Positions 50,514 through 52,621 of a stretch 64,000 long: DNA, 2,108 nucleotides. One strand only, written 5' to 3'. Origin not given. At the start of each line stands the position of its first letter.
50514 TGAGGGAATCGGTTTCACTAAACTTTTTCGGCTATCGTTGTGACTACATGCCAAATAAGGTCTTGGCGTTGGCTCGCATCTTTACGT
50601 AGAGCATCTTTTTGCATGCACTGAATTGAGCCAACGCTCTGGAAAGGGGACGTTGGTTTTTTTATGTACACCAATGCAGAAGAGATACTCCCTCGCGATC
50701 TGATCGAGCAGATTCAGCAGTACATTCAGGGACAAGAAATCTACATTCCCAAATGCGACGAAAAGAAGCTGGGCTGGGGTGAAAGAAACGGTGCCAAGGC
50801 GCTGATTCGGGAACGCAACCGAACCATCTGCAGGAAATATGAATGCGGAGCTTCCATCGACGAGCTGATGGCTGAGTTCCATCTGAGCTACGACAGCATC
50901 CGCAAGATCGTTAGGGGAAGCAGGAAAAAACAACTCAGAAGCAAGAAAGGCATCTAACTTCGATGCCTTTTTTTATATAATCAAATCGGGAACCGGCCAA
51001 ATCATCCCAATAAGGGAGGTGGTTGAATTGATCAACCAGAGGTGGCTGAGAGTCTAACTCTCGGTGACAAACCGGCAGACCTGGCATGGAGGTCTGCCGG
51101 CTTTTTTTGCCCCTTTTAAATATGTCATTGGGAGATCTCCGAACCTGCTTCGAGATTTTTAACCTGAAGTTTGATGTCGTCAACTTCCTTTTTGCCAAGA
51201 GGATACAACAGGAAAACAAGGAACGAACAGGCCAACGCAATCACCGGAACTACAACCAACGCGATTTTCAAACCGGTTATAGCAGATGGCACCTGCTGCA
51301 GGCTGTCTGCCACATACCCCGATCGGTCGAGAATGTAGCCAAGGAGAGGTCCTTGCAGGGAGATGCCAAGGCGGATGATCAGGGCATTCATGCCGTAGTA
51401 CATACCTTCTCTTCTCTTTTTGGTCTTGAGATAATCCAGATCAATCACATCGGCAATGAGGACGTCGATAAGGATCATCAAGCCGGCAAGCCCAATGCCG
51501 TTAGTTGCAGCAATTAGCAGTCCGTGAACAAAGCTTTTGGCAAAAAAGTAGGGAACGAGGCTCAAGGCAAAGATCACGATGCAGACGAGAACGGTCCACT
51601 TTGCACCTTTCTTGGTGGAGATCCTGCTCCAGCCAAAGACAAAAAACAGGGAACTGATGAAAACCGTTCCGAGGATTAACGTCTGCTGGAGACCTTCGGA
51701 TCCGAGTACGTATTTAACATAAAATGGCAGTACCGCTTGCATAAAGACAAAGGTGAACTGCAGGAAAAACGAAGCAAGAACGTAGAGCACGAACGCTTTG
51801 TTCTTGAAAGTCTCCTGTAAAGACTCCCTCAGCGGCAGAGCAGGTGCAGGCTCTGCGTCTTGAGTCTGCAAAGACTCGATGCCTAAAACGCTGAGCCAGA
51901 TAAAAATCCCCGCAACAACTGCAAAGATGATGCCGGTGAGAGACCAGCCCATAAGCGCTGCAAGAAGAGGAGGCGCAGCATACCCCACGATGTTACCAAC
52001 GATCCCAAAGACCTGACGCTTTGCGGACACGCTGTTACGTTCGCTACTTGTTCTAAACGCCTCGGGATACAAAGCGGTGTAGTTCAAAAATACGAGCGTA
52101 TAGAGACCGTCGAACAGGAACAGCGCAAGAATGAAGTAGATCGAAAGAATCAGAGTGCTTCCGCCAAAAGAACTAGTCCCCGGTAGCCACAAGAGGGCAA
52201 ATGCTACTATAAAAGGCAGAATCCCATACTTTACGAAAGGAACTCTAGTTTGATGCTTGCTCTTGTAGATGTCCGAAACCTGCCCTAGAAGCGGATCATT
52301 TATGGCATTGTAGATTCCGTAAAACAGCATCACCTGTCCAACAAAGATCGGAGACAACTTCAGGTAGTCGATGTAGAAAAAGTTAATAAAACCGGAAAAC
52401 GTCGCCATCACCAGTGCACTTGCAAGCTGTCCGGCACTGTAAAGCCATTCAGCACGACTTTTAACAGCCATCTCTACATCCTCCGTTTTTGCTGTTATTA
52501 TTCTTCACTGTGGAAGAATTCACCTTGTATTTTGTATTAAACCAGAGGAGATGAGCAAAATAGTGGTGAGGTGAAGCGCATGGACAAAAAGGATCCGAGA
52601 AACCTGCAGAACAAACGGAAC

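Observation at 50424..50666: Leader-peptide attenuator in front of a small Mor/CD3324-like regulator gene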

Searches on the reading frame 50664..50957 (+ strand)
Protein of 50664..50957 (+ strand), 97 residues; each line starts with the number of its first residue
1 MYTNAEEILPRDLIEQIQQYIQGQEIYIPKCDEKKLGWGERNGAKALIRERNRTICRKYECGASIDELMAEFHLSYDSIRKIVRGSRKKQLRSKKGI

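Call 7: search_protein_families(library=pfam, proteins=[window:50664-50957:+], max_evalue=0.01)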
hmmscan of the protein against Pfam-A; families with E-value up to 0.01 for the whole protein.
window:50664-50957:+ (97 aa): 1 family
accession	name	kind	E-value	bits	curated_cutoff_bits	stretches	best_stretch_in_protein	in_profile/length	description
PF08765.17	Mor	-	7.8e-09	35.9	24.9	1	8-94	30-103/107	Mor transcription activator family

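Call 9: search_protein_families(library=ncbifam, proteins=[window:50664-50957:+], max_evalue=1)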
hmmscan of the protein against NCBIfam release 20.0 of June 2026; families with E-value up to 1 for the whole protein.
window:50664-50957:+ (97 aa): 2 families
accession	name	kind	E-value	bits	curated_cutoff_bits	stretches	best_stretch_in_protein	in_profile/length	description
NF040785.1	CD3324_fam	subfamily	1.7e-31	108.2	65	1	2-83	1-82/82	CD3324 family protein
NF040595.1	HTH_Cbp1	equivalog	0.0048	16.8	140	1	51-94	4-46/135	CRISPR DNA repeat-binding protein Cbp1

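Call 10: find_homologous_proteins(query=window:50664-50954:+, max_evalue=0.001)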
Query window:50664-50954:+ (97 aa): 45 proteins with E <= 0.001 among 46 candidates.
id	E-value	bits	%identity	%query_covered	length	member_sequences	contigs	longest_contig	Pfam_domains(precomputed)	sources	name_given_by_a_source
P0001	1.3e-50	187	90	99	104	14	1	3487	PF08765.18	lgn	-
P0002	9.1e-46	172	84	99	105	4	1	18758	PF08765.18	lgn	-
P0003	2.0e-42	161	78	99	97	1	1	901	PF08765.18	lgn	-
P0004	5.7e-41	156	76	99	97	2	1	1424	PF08765.18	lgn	-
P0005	5.5e-40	153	74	99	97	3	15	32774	PF08765.18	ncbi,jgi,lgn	-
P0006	3.0e-34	135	66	92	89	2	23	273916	PF08765.18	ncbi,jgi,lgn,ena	jgi:Mor family transcriptional regulator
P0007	2.0e-32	129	65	92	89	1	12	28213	PF08765.18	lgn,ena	-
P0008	2.0e-32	129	65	92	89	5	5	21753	PF08765.18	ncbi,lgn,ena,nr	ncbi:MAG TPA: hypothetical protein GX522_05140 [Firmicutes bacterium]|nr:hypothetical protein [Bacil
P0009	5.8e-29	118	63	92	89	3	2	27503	PF08765.18,PF13518.13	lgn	-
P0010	1.0e-28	117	64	91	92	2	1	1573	PF08765.18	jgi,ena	-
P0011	2.2e-28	116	62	95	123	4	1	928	PF08765.18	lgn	-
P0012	2.4e-28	116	60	92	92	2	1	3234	PF08765.18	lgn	-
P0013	3.4e-28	115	61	95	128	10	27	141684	PF08765.18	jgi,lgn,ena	-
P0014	4.1e-28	115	60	95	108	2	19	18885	PF08765.18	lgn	-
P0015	4.5e-28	115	60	95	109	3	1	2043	PF08765.18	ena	-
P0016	1.8e-27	113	61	95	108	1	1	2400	PF08765.18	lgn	-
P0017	3.6e-27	112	58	92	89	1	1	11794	PF08765.18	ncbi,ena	-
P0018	4.0e-27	112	61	92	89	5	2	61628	PF08765.18,PF13518.13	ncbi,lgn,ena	-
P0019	8.4e-27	111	59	91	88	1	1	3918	PF08765.18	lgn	-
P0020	1.2e-26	111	60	95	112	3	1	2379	PF08765.18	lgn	-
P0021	1.2e-26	110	55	94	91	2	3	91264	PF08765.18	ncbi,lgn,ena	-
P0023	3.1e-26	109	58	92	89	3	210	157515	PF08765.18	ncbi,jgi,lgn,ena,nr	ncbi:MAG TPA: hypothetical protein GX014_07280 [Firmicutes bacterium]|jgi:Mor family transcriptional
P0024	3.6e-26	109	61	87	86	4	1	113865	PF08765.18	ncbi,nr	ncbi:MAG TPA: hypothetical protein GX739_05445 [Firmicutes bacterium]|nr:hypothetical protein [Bacil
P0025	6.3e-26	108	56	90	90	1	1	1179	PF08765.18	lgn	-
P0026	6.9e-26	108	58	95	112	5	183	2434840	PF08765.18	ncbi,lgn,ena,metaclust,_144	ncbi:MAG: helix-turn-helix domain-containing protein [Bacillota bacterium]|metaclust:\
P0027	1.4e-25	107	57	92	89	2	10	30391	PF08765.18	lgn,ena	-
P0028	3.4e-25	106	56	93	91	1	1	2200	PF08765.18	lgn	-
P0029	4.6e-25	105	59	88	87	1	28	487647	PF08765.18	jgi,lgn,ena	-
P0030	6.3e-25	105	57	94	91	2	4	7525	PF08765.18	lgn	-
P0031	7.5e-25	105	60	86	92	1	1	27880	PF08765.18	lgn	-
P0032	8.9e-25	105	56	93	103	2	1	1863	PF08765.18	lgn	-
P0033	1.1e-24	104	53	90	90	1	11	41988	PF08765.18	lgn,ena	-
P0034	1.9e-24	104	58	91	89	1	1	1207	PF08765.18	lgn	-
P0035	2.5e-24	103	59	91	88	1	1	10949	PF08765.18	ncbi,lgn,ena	-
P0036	4.8e-24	102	57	92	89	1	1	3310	PF08765.18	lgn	-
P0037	1.1e-23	101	58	92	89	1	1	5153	PF08765.18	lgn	-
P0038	2.4e-23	100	55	91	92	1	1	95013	PF08765.18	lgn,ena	-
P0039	1.8e-22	97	57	92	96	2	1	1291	PF08765.18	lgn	-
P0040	7.1e-22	95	53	91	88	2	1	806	PF08765.18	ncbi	-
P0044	5.2e-14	70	48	86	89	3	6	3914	PF08765.18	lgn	-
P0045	1.9e-10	59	43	86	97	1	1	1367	PF08765.18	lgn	-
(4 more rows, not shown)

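Call 12: find_related_loci(query=A1, collection=genome_contigs, flank=3000)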
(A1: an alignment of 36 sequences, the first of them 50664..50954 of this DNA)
Query A1 (97 aa) in genome_contigs; peptide patterns used: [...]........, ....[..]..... (x = any residue, [..] = any of these).
162 stretches matched a pattern; 71 encode a relative of the query (tblastn E <= 1e-3); 71 distinct loci.
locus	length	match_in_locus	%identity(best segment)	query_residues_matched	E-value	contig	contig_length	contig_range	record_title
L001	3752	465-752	85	1-96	1e-51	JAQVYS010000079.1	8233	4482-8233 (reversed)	MAG: Bacillota bacterium isolate STF2_155 NODE_28185_length_8233_cov_4.852455_Sandtown_F2, whole genome shotgun sequence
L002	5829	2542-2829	74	1-96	2e-45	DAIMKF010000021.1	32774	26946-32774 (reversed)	MAG TPA_asm: Bacillota bacterium isolate CTOTU4017 NODE_329_length_32774_cov_11.513035, whole genome shotgun sequence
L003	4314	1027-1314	64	1-96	2e-40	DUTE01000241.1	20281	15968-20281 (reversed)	MAG TPA_asm: Bacillota bacterium isolate AS05jafATM_29 45403_AS05, whole genome shotgun sequence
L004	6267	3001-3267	66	1-89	2e-39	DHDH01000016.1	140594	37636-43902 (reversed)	MAG TPA_asm: Firmicutes bacterium UBA4881 UBA4881_contig_967, whole genome shotgun sequence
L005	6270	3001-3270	62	1-90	6e-37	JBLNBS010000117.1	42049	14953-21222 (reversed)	MAG: Patescibacteria group bacterium isolate MAG145 PRJNA950955_bin7_renamed_116, whole genome shotgun sequence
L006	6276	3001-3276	61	1-92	4e-35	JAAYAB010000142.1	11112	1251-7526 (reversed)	MAG: Bacillota bacterium isolate AS02xzSISU_7 14716_AS02, whole genome shotgun sequence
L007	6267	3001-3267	63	1-89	6e-35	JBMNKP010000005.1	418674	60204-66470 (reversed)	MAG: Limnochordia bacterium isolate SBF912LR0HQ0121 contig_61418, whole genome shotgun sequence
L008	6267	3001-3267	61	1-89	1e-33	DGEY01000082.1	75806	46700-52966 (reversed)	MAG TPA_asm: Firmicutes bacterium UBA3914 UBA3914_contig_257, whole genome shotgun sequence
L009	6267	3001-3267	58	1-89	2e-33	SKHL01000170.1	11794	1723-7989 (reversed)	MAG: Limnochordia bacterium isolate CSBr16_202 CSBr16-5944, whole genome shotgun sequence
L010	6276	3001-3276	58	1-92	2e-32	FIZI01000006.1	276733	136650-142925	uncultured Clostridia bacterium genome assembly, contig: 231, whole genome shotgun sequence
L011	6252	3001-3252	61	1-84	2e-32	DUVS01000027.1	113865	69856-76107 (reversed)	MAG TPA_asm: Bacillota bacterium isolate AS08sgBPME_46 168293_AS08, whole genome shotgun sequence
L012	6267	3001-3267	58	1-89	2e-32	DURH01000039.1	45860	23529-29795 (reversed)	MAG TPA_asm: Bacillota bacterium isolate AS08sgBPME_75 132177_AS08, whole genome shotgun sequence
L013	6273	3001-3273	55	1-91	2e-32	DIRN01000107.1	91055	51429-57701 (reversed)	MAG TPA_asm: Firmicutes bacterium UBA5435 UBA5435_contig_2183, whole genome shotgun sequence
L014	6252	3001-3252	61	1-84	2e-32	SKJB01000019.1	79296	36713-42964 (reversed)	MAG: Limnochordia bacterium isolate CSBr16_88 CSBr16-37, whole genome shotgun sequence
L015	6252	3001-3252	61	1-84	6e-32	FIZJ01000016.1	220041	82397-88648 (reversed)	uncultured Clostridia bacterium genome assembly, contig: 1086, whole genome shotgun sequence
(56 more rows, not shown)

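Call 13: find_encoding_contigs(protein=P0001, flank=3000, max_places=3)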
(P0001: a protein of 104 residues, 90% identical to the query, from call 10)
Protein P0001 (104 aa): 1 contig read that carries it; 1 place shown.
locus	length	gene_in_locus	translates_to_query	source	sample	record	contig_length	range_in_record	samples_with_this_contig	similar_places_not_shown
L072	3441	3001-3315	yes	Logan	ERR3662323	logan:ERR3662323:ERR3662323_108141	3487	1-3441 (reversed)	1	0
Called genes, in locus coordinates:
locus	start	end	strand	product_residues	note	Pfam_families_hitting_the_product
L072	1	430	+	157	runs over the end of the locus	?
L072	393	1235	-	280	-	-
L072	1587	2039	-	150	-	-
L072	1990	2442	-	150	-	PF03190:Thioredox_DsbH, PF13899:Thioredoxin_7, PF13098:Thioredoxin_2 (weak)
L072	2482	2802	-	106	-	-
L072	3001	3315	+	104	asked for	PF08765:Mor (weak)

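Call 14: find_encoding_contigs(protein=P0002, flank=3000, max_places=3)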
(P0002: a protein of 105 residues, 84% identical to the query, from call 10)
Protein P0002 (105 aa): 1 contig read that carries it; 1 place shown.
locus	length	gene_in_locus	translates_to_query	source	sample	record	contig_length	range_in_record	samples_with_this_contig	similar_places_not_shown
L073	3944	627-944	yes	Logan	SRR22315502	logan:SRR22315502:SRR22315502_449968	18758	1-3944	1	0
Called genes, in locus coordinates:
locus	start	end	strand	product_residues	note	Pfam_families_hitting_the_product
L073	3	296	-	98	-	?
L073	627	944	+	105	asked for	PF08765:Mor (weak)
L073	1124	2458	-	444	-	PF07690:MFS_1, PF13347:MFS_2, PF03209:PUCC (weak), PF07690:MFS_1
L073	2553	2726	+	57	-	-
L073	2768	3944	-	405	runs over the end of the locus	PF00395:SLH (weak)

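Call 23: find_related_loci(query=window:50664-50954:+, collection=metagenome_contigs, flank=1500)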
Query window:50664-50954:+ (97 aa) in metagenome_contigs; peptide patterns used: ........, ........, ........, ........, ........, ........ (x = any residue, [..] = any of these).
336 stretches matched a pattern; 3 encode a relative of the query (tblastn E <= 1e-3); 3 distinct loci.
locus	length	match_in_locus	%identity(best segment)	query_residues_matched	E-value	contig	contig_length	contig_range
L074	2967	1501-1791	100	1-97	5e-64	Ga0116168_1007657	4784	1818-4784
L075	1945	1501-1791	99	1-97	4e-64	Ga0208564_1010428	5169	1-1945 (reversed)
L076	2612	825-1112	86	1-96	6e-54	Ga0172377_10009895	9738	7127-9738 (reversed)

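Call 24: find_encoding_contigs(protein=P0003, flank=1500, max_places=2)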
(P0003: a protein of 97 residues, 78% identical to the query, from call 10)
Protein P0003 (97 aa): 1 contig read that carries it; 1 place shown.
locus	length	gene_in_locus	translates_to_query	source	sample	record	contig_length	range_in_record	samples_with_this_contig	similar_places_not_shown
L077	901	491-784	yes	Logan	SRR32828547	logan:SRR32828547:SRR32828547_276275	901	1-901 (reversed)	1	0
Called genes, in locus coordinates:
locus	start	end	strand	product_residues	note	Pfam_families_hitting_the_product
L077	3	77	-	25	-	?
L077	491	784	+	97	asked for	PF08765:Mor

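Call 25: find_encoding_contigs(protein=P0004, flank=1500, max_places=2)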
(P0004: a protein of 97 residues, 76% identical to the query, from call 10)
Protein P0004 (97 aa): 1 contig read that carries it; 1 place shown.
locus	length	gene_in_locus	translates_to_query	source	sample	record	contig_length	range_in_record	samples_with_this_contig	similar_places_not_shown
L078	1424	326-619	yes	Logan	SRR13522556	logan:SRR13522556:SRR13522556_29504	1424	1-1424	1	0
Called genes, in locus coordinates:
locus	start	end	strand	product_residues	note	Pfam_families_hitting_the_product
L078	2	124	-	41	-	?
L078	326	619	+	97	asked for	PF08765:Mor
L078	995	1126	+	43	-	-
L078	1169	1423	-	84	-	?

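Call 26: find_encoding_contigs(protein=P0008, flank=1500, max_places=2)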
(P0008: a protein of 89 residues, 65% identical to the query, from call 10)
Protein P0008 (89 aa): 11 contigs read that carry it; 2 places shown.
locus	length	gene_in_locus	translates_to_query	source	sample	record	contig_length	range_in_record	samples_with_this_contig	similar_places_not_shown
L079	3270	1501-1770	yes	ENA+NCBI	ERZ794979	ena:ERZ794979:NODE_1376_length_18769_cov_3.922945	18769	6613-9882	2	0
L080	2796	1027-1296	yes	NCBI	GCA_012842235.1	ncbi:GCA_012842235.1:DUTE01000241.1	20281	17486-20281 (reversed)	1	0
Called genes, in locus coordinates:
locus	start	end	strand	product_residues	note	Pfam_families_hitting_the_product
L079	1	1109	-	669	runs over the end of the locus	PF03190:Thioredox_DsbH, PF13899:Thioredoxin_7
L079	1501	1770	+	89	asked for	PF08765:Mor (weak)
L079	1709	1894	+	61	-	-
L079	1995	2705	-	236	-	PF00702:Hydrolase, PF13419:HAD_2, PF13242:Hydrolase_like (weak)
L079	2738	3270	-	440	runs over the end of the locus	PF07690:MFS_1, PF13347:MFS_2, PF07690:MFS_1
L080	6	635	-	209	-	PF03190:Thioredox_DsbH, PF13098:Thioredoxin_2 (weak), PF13899:Thioredoxin_7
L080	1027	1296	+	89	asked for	PF08765:Mor (weak)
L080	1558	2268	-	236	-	PF00702:Hydrolase, PF13419:HAD_2, PF13242:Hydrolase_like (weak)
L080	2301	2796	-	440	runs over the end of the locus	PF07690:MFS_1, PF13347:MFS_2, PF07690:MFS_1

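Call 27: find_encoding_contigs(protein=P0010, flank=1500, max_places=2)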
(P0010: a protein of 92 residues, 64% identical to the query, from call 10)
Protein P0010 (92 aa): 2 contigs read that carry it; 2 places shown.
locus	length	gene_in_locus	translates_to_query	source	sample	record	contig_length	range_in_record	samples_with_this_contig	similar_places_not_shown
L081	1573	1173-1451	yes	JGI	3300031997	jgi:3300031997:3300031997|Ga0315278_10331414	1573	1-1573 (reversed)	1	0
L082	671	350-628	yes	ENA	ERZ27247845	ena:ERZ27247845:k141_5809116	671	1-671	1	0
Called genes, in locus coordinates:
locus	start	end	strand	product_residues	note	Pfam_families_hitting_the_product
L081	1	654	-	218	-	?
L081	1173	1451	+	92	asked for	PF08765:Mor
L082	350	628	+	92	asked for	PF08765:Mor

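Call 28: find_encoding_contigs(protein=P0012, flank=1500, max_places=2)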
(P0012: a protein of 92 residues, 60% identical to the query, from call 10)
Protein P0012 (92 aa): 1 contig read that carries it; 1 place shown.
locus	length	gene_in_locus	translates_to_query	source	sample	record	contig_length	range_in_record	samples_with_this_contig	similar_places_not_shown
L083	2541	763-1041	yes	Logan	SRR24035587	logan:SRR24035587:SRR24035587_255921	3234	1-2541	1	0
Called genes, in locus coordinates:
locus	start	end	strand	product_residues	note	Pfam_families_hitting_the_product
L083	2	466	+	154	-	?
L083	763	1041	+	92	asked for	PF08765:Mor (faint)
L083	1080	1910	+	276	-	PF04647:AgrB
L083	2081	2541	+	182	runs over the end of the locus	-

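Call 49: search_solved_structures(query=A1, max_evalue=1)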
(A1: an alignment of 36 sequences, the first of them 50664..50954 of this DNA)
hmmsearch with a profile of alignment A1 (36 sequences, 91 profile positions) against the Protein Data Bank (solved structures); distinct sequences matched with E-value up to 1: 9.
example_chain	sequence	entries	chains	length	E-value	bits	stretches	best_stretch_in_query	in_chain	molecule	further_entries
9l7c_B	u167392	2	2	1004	0.38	14.1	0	7-84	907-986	GGDEF domain-containing protein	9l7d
9x25_B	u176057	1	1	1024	0.4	14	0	7-84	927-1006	GGDEF domain-containing protein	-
1rr7_A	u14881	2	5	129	0.7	13.2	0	60-88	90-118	Middle operon regulator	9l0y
9l0x_G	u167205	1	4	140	0.75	13.1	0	58-89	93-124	Late transcription activator C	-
8tl7_A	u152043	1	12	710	0.86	12.9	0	43-71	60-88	Computationally designed protein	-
5jfr_A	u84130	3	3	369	0.94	12.8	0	23-76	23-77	Methionine aminopeptidase 2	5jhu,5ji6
1r58_A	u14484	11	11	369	0.94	12.8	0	23-76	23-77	Methionine aminopeptidase 2 | human Methionine Amino Peptidase 2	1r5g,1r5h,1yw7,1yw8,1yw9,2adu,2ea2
1b59_A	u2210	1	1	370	0.94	12.8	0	23-76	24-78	PROTEIN (METHIONINE AMINOPEPTIDASE)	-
5cls_A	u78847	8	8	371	0.95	12.8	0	23-76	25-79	Methionine aminopeptidase 2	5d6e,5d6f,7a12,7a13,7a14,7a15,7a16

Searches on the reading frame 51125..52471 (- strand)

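Call 7: search_protein_families(library=pfam, proteins=[window:51125-52471:-], max_evalue=0.01)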
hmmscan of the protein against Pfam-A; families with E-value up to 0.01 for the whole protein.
window:51125-52471:- (448 aa): 2 families
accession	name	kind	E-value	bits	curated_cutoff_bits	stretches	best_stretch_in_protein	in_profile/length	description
PF13347.12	MFS_2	-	6.5e-60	203.3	27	1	11-426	2-426/427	MFS/sugar transport protein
PF07690.21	MFS_1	-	3.2e-24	85.9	33.4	2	14-342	4-322/347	Major Facilitator Superfamily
